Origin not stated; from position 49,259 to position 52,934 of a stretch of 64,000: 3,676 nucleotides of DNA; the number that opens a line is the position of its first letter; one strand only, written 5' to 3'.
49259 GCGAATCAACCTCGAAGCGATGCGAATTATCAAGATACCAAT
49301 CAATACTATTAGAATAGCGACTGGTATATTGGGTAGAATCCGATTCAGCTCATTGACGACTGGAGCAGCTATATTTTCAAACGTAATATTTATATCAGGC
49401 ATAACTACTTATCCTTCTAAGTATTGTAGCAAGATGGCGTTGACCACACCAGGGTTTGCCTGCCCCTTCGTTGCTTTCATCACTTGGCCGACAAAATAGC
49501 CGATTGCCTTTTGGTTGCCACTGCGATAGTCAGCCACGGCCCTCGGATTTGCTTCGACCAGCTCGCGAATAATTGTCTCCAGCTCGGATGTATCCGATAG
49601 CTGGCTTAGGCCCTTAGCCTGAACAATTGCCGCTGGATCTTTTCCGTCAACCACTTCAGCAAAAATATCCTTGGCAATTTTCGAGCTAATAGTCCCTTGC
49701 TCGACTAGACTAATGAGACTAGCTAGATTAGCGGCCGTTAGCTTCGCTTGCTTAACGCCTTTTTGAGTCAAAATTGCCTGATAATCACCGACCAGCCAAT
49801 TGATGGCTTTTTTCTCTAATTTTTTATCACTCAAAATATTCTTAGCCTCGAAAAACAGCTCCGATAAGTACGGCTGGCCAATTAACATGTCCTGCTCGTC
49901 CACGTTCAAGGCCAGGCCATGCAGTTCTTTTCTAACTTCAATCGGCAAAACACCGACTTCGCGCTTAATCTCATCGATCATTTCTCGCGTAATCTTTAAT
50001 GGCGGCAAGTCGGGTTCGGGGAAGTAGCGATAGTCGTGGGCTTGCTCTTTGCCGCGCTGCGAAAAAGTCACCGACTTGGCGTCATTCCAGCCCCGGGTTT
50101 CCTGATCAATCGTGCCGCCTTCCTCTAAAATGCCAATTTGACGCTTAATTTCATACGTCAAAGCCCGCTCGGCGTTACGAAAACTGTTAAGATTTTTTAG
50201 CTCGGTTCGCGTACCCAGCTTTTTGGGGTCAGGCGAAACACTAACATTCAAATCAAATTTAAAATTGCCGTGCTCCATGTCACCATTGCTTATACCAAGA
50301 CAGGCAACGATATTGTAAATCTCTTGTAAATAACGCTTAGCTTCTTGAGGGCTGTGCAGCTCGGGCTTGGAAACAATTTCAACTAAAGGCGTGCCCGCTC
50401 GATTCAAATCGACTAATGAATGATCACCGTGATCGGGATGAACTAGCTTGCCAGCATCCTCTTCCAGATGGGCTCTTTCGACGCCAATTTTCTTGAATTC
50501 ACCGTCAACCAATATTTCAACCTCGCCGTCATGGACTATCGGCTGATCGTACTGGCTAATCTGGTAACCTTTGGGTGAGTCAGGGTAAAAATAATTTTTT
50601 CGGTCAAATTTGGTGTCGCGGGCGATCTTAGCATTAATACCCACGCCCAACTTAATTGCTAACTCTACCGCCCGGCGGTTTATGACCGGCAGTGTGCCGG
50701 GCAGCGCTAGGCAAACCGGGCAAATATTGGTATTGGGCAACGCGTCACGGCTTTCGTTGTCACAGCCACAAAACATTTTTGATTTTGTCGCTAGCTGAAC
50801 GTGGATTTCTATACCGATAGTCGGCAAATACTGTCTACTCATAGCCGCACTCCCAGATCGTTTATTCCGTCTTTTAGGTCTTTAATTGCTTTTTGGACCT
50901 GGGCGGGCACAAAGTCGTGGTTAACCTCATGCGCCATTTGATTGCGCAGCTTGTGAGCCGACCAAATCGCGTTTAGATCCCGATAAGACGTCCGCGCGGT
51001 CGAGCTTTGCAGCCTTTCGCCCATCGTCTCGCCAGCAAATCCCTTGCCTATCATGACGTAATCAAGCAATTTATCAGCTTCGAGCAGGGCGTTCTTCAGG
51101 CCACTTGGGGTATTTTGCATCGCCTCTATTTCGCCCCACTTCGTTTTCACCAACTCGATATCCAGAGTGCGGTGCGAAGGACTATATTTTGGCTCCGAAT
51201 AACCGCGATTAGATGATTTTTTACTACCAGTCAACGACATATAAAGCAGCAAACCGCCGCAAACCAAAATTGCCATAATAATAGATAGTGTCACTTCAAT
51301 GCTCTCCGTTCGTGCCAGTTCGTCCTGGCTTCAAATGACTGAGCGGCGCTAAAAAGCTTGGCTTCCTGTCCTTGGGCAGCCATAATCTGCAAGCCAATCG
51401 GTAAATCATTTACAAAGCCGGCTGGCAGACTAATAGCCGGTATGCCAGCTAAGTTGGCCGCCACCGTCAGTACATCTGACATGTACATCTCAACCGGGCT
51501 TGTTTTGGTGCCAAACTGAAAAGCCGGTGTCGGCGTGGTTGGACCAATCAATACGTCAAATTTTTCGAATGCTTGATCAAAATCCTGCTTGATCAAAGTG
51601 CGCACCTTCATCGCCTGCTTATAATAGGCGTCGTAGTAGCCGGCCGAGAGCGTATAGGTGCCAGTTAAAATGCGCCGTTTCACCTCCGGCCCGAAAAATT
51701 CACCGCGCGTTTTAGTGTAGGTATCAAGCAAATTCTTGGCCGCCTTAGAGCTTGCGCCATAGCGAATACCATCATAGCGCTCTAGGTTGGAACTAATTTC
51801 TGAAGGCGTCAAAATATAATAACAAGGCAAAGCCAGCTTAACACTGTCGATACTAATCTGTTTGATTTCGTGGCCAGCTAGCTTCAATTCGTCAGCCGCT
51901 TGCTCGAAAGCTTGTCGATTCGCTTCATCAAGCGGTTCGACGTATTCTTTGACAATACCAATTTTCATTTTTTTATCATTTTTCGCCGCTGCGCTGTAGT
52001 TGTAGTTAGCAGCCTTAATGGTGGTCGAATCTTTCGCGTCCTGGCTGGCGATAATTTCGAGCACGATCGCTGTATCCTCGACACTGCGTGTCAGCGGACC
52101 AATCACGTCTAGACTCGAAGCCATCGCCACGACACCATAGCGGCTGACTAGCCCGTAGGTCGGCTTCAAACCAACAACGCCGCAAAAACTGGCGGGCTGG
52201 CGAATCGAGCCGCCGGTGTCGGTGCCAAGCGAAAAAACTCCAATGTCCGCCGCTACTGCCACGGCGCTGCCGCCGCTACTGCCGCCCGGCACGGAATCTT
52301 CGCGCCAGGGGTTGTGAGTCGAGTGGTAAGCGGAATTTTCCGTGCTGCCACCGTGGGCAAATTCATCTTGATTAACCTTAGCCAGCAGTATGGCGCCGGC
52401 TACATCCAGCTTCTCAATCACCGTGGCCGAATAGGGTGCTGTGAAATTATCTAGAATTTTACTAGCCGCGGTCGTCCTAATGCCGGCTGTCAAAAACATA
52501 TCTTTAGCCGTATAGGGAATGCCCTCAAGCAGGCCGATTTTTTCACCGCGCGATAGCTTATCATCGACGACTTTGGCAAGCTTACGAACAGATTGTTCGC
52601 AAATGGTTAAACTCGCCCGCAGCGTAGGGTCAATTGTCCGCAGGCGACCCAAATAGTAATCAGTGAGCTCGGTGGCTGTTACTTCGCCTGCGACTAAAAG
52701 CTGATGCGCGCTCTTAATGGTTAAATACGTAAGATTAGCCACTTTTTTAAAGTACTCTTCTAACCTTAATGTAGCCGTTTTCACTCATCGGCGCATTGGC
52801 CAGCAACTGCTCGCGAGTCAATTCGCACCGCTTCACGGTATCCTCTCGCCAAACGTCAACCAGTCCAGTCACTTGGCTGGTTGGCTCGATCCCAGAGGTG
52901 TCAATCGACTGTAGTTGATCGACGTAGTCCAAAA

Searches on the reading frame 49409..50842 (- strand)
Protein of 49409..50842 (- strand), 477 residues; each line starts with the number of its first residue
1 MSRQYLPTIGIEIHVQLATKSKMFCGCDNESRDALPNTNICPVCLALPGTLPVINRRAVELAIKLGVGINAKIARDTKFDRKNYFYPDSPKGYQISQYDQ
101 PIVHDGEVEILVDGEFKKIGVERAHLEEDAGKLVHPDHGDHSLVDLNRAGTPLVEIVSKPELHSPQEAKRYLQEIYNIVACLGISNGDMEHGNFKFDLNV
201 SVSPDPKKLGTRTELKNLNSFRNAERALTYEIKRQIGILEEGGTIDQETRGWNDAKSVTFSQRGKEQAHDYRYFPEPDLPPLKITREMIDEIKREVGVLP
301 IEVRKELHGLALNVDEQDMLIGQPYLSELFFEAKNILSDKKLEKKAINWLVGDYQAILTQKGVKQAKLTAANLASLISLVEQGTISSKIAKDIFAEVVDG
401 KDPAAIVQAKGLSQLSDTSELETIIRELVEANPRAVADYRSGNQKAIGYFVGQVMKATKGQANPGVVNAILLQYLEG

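Call 76: search_protein_families(library=pfam, proteins=[window:49409-50842:-], max_evalue=0.00001)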
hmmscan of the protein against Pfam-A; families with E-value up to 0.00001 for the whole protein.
window:49409-50842:- (477 aa): 2 families
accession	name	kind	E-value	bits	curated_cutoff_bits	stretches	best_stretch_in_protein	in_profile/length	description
PF02934.20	GatB_N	-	7.5e-117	389.9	23.4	1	8-289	2-276/277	GatB/GatE catalytic domain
PF02637.23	GatB_Yqey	-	3.8e-46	157.1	27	1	337-475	7-148/148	GatB domain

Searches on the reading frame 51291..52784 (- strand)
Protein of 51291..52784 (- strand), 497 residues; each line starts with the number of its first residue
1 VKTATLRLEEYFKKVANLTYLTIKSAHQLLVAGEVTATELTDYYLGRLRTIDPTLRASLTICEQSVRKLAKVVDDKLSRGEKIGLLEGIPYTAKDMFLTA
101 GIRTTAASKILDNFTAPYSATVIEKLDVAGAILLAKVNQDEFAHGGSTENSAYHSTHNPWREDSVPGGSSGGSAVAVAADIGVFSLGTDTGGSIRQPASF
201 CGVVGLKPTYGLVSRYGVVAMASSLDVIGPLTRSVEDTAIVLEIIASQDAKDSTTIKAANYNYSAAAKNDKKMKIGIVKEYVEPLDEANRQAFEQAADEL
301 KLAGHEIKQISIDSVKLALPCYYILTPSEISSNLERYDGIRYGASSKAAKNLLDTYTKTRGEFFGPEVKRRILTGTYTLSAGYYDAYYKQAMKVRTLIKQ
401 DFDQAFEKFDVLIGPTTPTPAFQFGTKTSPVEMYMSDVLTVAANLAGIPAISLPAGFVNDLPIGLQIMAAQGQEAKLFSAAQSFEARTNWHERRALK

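Call 76: search_protein_families(library=pfam, proteins=[window:51291-52784:-], max_evalue=0.00001)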
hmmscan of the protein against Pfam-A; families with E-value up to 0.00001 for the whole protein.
window:51291-52784:- (497 aa): 1 family
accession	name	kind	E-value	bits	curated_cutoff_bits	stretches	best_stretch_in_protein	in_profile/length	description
PF01425.27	Amidase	-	2.1e-144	482.3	27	1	39-477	1-444/445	Amidase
